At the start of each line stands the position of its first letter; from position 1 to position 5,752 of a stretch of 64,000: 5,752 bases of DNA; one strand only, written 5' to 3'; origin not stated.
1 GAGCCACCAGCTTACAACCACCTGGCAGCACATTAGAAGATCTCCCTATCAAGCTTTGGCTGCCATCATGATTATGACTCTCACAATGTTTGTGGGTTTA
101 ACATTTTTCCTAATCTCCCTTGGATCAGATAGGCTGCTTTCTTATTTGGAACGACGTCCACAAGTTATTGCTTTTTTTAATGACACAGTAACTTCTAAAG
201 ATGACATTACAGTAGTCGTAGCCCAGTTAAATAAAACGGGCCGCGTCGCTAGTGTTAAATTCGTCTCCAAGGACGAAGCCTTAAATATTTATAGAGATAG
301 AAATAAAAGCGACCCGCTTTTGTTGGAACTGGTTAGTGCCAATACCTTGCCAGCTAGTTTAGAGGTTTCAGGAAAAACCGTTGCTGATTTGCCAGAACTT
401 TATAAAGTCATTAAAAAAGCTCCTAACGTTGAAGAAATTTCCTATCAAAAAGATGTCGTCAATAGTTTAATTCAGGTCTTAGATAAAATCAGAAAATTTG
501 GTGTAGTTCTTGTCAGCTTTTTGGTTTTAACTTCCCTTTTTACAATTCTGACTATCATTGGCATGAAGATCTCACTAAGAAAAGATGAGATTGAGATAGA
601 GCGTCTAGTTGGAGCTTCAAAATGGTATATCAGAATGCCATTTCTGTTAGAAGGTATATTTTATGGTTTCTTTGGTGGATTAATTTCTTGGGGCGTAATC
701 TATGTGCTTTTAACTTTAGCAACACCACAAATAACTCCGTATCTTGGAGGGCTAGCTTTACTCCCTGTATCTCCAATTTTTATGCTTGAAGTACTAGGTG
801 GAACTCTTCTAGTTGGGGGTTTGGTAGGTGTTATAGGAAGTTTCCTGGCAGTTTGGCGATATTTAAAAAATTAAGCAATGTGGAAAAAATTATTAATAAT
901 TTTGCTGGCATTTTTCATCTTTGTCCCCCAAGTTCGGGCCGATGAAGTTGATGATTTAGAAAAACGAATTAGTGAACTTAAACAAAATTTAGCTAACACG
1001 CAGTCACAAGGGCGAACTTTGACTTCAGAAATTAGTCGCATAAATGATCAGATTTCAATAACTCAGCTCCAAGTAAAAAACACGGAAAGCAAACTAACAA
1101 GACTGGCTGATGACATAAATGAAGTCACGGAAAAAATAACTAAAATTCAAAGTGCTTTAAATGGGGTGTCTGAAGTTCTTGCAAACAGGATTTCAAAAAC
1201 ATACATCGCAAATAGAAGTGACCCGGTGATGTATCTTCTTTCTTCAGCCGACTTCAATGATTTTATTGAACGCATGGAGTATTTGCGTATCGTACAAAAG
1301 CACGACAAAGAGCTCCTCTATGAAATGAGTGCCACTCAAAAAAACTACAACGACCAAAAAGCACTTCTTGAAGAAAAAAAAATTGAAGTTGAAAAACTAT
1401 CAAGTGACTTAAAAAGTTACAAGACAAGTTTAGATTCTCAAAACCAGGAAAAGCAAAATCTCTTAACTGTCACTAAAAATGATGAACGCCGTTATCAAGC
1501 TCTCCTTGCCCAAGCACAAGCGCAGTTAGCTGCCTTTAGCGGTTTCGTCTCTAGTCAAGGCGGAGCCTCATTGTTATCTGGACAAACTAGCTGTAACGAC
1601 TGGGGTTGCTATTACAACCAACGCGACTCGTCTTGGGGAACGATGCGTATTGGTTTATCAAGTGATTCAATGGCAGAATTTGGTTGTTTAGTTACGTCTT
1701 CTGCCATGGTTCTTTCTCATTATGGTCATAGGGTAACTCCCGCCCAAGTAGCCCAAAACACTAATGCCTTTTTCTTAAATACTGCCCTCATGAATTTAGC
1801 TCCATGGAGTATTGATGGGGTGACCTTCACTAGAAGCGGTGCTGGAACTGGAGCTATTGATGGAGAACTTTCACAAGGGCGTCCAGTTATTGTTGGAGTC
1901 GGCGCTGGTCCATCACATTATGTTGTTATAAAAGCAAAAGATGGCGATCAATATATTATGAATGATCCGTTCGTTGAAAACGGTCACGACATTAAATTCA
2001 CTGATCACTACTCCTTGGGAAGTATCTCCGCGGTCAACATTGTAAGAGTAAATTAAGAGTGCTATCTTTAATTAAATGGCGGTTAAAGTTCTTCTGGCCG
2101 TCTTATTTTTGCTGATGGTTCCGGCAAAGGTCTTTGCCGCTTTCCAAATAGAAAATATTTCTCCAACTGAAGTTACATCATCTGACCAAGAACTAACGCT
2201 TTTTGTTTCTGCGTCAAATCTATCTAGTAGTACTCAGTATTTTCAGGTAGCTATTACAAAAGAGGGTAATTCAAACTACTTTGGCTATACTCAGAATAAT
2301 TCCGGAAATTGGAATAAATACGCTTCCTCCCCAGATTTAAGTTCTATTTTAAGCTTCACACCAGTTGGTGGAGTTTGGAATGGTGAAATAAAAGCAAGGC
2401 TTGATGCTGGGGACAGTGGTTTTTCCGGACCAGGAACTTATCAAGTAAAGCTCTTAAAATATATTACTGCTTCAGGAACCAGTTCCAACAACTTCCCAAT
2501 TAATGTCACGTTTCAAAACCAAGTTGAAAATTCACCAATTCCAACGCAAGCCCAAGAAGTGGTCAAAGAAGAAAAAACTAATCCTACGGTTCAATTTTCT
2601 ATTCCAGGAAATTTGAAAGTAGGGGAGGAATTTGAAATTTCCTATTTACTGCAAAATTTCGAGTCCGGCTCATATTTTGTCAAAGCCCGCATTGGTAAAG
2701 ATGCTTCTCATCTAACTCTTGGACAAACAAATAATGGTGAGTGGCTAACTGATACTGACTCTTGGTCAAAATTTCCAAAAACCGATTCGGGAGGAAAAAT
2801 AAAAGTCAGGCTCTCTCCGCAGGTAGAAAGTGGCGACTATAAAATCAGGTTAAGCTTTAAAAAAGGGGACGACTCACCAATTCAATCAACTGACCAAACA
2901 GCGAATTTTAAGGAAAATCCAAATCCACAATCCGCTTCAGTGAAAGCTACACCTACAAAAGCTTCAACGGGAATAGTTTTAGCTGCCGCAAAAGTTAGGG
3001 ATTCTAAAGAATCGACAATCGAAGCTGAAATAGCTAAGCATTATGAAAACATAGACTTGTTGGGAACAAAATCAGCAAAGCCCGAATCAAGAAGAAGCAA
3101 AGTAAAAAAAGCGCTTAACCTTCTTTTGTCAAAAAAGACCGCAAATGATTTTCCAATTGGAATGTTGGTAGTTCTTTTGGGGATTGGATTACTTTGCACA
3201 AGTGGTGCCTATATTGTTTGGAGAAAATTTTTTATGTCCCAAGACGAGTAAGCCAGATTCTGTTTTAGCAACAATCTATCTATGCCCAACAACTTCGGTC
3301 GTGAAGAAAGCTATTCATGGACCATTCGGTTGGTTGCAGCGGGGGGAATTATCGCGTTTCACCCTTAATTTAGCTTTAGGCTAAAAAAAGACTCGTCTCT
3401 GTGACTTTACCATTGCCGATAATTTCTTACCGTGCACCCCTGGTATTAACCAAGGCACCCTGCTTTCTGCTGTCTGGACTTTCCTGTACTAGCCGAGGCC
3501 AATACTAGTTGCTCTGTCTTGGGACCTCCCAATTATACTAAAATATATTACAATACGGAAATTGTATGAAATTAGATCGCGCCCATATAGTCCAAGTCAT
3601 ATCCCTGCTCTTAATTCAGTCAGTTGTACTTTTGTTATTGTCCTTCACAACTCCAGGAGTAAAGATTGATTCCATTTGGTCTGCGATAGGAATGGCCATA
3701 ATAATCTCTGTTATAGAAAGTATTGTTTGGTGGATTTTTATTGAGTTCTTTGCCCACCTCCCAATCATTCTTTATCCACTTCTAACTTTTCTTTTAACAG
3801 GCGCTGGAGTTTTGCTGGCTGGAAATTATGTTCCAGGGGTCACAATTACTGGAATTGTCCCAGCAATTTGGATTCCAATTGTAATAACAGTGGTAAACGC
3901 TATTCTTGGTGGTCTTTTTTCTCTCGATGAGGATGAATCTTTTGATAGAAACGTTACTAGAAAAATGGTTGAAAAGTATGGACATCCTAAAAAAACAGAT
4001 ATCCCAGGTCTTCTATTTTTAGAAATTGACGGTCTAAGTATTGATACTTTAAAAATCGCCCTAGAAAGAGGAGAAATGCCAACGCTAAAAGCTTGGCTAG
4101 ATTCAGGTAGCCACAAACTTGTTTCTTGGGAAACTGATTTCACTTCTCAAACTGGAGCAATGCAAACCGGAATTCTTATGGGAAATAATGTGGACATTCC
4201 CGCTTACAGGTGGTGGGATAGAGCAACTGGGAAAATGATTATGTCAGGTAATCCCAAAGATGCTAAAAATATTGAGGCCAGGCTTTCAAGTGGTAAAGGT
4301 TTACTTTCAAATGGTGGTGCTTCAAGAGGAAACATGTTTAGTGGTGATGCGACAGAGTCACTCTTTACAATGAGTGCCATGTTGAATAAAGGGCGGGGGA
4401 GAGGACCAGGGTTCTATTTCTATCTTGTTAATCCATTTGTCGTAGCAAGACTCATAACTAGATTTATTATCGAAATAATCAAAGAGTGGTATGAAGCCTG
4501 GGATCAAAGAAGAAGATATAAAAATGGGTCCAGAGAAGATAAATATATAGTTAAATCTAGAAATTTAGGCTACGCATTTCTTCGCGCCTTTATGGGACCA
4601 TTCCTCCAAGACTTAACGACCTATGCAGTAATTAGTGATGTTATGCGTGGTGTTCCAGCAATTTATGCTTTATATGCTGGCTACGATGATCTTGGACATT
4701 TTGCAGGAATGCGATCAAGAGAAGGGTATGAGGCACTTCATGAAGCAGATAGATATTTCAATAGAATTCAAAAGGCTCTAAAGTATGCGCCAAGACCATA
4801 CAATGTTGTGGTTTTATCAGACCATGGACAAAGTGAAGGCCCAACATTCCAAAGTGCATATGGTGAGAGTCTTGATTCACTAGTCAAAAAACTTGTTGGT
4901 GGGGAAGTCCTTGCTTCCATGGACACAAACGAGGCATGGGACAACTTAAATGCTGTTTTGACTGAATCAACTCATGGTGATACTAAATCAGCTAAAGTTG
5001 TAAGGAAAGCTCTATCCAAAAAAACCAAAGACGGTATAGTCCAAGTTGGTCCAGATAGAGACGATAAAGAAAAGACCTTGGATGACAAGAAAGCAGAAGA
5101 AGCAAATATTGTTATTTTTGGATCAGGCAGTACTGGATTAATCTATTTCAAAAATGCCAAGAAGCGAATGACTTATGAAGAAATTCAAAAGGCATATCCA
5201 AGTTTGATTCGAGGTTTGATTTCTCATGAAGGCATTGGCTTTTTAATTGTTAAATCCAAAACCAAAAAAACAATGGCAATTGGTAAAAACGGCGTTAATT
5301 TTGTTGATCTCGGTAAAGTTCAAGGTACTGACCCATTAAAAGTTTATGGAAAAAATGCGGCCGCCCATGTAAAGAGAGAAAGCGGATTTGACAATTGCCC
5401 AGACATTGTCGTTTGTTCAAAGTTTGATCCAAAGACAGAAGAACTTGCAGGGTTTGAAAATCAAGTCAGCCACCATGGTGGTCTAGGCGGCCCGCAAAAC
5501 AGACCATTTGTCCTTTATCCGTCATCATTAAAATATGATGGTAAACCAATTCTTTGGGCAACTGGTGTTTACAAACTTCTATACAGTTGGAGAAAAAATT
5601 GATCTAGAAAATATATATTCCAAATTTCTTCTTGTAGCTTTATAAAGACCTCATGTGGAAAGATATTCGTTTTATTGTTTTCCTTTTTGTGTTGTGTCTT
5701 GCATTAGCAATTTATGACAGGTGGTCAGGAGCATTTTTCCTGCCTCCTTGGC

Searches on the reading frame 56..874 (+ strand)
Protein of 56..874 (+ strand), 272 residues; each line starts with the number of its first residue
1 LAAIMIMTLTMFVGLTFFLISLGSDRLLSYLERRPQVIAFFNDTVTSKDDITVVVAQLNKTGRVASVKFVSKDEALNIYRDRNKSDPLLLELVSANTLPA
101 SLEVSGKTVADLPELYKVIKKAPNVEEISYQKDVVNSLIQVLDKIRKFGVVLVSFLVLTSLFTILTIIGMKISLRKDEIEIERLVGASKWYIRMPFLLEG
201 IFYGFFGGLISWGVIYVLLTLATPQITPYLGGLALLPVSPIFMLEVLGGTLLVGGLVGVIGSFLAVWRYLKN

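Call 21: search_protein_families(library=pfam, max_evalue=0.001, proteins=[window:56-874:+])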
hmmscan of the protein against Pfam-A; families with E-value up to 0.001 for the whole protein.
window:56-874:+ (272 aa): 2 families
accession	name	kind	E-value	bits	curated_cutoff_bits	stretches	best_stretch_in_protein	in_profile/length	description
PF18075.7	FtsX_ECD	-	4.2e-14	53.4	23.5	1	36-128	2-96/96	FtsX extracellular domain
PF02687.27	FtsX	-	4.2e-11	43.4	25.5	1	151-271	2-117/120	FtsX-like permease C-terminal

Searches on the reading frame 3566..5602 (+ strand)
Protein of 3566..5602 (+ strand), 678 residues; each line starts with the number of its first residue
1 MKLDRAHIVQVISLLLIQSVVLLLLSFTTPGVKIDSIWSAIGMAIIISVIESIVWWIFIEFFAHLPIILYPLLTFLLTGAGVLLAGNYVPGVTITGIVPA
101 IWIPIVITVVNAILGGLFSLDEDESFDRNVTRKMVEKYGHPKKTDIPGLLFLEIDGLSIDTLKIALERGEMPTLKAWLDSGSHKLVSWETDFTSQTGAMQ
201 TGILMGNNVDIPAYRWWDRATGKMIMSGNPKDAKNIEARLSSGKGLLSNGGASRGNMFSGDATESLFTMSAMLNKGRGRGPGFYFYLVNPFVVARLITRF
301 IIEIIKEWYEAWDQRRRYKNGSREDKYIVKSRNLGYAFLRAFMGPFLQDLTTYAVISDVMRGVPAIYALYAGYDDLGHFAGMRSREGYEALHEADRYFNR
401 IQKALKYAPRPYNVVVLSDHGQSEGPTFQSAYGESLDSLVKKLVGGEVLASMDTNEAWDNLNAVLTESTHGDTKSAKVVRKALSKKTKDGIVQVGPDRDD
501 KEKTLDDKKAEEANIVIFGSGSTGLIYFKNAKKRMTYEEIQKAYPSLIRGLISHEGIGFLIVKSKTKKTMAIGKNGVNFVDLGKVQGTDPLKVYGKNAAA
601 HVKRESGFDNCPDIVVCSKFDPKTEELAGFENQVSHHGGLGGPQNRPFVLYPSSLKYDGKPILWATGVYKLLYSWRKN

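Call 21: search_protein_families(library=pfam, max_evalue=0.001, proteins=[window:3566-5602:+])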
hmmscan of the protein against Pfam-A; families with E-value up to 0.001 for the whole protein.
window:3566-5602:+ (678 aa): 2 families
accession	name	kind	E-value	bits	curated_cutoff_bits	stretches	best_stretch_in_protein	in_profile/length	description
PF01663.27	Phosphodiest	-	9.4e-13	48.9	23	1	149-464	1-256/342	Type I phosphodiesterase / nucleotide pyrophosphatase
PF04020.18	Phage_holin_4_2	-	3.8e-11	44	28.8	1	11-113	3-105/105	Mycobacterial 4 TMS phage holin, superfamily IV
